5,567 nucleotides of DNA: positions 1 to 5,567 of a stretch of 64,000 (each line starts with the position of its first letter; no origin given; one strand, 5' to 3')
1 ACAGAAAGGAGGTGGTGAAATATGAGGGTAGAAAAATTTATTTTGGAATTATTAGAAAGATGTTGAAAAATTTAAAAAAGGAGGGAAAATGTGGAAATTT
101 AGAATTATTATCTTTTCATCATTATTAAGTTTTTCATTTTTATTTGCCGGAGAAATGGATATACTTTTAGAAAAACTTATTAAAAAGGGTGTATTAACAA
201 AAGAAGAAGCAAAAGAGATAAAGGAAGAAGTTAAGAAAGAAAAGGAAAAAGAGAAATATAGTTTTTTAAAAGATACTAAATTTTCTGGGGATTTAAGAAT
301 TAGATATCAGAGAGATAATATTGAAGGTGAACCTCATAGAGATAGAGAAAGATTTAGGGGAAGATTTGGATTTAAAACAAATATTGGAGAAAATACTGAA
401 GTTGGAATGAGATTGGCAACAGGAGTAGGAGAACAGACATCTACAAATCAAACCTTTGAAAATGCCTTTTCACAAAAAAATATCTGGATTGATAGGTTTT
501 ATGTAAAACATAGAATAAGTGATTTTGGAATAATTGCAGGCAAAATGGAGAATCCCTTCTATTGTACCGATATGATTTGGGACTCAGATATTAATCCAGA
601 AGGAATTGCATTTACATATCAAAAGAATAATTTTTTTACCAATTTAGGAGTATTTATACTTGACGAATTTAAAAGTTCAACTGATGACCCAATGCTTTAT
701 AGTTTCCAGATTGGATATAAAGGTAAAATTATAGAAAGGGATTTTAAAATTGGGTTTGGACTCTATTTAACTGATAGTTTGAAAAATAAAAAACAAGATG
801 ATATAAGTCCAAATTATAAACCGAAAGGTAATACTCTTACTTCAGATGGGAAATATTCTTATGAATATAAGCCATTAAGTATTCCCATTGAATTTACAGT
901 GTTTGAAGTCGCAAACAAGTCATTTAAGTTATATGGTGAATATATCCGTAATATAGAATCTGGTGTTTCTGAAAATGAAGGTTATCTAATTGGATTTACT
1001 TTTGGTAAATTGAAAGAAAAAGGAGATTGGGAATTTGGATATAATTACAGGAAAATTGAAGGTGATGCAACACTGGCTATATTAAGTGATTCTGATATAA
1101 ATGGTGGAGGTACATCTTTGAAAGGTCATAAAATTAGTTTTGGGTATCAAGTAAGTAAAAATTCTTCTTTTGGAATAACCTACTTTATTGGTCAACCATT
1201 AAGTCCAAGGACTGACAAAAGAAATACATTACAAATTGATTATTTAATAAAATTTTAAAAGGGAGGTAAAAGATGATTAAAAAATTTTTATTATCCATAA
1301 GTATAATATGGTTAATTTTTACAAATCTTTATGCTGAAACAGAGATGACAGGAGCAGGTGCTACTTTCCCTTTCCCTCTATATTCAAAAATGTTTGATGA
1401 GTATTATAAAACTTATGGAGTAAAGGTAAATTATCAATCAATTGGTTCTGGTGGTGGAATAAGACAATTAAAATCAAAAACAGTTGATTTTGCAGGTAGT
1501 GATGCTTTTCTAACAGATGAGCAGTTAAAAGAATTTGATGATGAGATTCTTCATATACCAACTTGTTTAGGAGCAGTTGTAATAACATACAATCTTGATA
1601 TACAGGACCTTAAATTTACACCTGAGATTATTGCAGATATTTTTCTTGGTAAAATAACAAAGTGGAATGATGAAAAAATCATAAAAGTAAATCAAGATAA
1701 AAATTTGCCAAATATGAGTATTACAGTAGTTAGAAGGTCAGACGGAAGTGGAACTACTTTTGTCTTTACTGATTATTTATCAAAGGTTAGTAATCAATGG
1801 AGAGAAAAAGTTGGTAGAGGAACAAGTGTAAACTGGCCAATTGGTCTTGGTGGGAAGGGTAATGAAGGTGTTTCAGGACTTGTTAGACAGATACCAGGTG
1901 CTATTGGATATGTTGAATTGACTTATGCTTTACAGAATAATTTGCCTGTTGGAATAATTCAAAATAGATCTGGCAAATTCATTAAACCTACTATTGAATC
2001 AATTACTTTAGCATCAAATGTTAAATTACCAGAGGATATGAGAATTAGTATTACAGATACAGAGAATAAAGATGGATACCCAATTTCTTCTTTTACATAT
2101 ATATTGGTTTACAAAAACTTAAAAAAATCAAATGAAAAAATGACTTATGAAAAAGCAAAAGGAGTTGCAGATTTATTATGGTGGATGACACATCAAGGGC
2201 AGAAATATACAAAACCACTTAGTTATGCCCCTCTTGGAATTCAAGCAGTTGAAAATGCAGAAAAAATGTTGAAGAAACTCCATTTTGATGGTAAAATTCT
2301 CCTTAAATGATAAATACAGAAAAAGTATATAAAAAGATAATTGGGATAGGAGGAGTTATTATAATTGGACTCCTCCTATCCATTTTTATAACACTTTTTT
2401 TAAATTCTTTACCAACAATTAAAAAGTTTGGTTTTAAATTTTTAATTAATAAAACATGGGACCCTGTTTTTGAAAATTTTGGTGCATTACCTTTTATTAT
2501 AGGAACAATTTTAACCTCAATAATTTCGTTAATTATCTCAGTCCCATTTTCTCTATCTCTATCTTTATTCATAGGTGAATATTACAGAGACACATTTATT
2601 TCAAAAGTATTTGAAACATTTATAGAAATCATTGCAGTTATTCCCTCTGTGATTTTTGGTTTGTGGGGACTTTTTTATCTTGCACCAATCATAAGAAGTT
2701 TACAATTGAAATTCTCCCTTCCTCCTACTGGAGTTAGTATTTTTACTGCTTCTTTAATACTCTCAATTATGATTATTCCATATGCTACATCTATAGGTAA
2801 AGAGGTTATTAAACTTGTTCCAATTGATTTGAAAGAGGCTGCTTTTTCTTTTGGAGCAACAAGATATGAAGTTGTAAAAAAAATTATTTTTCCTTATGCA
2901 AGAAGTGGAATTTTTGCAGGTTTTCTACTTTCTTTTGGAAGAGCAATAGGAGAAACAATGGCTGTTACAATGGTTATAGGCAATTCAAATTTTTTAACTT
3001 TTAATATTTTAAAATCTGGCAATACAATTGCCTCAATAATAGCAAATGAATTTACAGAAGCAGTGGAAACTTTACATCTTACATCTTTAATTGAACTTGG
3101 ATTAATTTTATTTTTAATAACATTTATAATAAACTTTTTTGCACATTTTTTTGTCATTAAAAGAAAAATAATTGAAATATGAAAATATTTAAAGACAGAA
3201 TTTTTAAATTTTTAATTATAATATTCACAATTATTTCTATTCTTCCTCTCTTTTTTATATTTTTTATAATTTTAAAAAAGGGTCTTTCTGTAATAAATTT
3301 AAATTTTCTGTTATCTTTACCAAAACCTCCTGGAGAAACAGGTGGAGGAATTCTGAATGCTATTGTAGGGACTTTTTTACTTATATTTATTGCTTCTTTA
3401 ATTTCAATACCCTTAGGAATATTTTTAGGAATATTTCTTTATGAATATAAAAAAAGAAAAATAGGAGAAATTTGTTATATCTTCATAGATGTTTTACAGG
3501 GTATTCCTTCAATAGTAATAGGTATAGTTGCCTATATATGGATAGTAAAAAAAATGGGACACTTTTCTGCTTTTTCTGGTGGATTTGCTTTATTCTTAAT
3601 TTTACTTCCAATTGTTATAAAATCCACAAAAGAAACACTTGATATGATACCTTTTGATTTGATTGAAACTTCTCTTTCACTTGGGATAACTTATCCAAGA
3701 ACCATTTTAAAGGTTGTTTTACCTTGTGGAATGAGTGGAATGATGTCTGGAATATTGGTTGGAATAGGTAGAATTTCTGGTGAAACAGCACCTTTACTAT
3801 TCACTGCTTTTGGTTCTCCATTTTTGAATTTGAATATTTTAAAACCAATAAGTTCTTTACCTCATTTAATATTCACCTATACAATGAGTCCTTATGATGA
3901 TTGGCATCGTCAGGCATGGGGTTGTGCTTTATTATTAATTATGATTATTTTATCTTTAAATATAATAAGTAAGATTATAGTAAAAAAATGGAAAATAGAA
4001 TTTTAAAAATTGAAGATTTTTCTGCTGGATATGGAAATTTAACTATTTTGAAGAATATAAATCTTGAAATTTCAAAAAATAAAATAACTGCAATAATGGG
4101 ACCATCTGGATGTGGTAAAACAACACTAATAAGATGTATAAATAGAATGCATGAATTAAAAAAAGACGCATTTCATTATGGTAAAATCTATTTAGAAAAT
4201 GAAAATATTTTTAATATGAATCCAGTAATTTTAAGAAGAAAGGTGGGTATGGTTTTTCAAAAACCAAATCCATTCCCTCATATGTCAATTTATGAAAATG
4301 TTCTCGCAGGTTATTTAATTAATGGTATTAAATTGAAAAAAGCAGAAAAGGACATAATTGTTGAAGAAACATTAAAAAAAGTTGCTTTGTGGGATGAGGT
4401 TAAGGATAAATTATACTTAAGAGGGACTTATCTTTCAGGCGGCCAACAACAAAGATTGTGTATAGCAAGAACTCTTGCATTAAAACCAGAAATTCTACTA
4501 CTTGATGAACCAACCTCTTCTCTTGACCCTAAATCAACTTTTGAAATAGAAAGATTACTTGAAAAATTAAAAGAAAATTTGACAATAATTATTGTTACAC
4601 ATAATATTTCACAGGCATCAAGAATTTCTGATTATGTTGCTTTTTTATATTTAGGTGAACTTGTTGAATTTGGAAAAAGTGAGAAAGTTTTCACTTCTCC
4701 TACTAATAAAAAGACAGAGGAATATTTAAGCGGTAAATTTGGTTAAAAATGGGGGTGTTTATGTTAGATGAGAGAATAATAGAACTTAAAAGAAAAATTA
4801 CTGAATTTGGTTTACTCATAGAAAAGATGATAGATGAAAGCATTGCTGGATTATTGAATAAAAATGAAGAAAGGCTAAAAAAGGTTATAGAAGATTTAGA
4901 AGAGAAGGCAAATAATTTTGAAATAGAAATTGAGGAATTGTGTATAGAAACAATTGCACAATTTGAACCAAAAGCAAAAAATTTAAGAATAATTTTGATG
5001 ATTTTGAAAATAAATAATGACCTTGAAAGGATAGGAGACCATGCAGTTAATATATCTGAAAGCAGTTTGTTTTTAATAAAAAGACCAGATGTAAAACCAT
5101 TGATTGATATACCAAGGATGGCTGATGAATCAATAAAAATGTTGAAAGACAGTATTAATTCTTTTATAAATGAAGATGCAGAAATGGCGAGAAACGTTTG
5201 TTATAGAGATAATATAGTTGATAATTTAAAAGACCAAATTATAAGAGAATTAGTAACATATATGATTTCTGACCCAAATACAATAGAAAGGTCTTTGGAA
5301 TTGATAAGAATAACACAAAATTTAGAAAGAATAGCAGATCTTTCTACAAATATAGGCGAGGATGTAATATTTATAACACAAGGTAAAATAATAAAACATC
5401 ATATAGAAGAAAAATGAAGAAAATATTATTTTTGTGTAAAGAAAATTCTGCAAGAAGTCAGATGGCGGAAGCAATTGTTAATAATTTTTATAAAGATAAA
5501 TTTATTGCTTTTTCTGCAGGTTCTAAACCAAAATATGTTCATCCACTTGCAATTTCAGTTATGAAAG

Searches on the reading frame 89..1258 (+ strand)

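Call 78: search_protein_families(library=pfam, proteins=[window:89-1258:+], max_evalue=0.001)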
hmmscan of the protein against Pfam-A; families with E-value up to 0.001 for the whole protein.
window:89-1258:+ (389 aa): 1 family
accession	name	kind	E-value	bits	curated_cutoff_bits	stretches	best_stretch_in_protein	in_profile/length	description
PF16930.11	Porin_5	-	1.3e-41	143.2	22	2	83-238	158-335/535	Putative porin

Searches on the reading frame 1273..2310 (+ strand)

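Call 78: search_protein_families(library=pfam, proteins=[window:1273-2310:+], max_evalue=0.001)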
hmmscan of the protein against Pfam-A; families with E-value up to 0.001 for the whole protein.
window:1273-2310:+ (345 aa): 3 families
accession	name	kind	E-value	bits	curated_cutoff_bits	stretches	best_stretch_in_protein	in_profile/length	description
PF12849.12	PBP_like_2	-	3.6e-40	138.9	27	1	25-299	12-260/267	PBP superfamily domain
PF01547.30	SBP_bac_1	-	1.4e-17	65.1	26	1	38-281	11-286/307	Bacterial extracellular solute-binding protein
PF12727.12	PBP_like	-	2.5e-06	27.2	27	1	48-171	9-115/193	PBP superfamily domain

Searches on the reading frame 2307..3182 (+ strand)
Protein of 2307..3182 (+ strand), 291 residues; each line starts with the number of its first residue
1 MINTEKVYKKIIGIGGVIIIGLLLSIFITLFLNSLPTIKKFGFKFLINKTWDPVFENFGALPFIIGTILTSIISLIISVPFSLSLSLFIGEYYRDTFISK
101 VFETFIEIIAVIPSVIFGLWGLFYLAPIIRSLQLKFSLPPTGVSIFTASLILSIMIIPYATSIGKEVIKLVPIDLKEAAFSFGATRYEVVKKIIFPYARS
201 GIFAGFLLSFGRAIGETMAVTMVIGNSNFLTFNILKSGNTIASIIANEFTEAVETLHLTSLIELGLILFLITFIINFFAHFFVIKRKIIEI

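Call 78: search_protein_families(library=pfam, proteins=[window:2307-3182:+], max_evalue=0.001)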
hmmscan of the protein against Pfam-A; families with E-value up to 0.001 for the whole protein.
window:2307-3182:+ (291 aa): 1 family
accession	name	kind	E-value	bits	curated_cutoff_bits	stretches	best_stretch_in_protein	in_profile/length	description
PF00528.27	BPD_transp_1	-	1.6e-17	64.3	26.4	1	84-282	3-178/184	Binding-protein-dependent transport system inner membrane component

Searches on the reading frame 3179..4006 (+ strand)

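Call 78: search_protein_families(library=pfam, proteins=[window:3179-4006:+], max_evalue=0.001)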
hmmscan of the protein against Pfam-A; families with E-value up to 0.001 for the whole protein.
window:3179-4006:+ (275 aa): 1 family
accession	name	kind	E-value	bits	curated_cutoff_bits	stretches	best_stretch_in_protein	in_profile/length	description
PF00528.27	BPD_transp_1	-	2.4e-19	70.2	26.4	1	80-269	1-176/184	Binding-protein-dependent transport system inner membrane component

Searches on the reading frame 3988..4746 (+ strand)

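Call 78: search_protein_families(library=pfam, proteins=[window:3988-4746:+], max_evalue=0.001)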
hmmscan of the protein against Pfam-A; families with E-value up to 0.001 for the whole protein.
window:3988-4746:+ (252 aa): 11 families
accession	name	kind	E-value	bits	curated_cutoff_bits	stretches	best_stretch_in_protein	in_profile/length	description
PF00005.33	ABC_tran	-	6.6e-36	124.4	25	1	21-177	1-137/137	ABC transporter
PF13304.12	AAA_21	-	4.1e-14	53.8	27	1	149-206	238-299/304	AAA domain, putative AbiEii toxin, Type IV TA system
PF02463.25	SMC_N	-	1.4e-09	38.1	40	1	30-213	23-205/220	RecF/RecN/SMC N terminal domain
PF13166.12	AAA_13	-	6.9e-07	28.8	36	1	166-208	526-572/713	AAA domain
PF03215.21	Rad17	-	2.8e-05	24.6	23.8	1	20-64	34-78/186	Rad17 P-loop domain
PF01637.24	ATPase_2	-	2.8e-05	24.5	33.2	1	26-76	15-66/225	ATPase domain predominantly from Archaea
PF13476.12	AAA_23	-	3.1e-05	25.1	27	1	22-52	11-40/201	AAA domain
PF13401.12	AAA_22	-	6.3e-05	23.7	27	1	30-91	4-59/130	AAA domain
PF00931.28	NB-ARC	-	0.00014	21.6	23.5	1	30-174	17-108/248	NB-ARC domain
PF03193.22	RsgA_GTPase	-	0.00073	19.8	30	0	27-57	103-132/174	RsgA GTPase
PF13245.12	AAA_19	-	0.001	19.7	25.1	0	28-58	8-38/134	AAA domain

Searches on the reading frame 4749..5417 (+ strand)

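Call 78: search_protein_families(library=pfam, proteins=[window:4749-5417:+], max_evalue=0.001)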
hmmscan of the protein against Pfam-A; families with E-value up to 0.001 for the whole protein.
window:4749-5417:+ (222 aa): 1 family
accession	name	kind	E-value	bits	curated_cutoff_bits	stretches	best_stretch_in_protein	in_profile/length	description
PF01895.24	PhoU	-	1.4e-43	147.6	23.5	2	121-206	1-89/89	PhoU domain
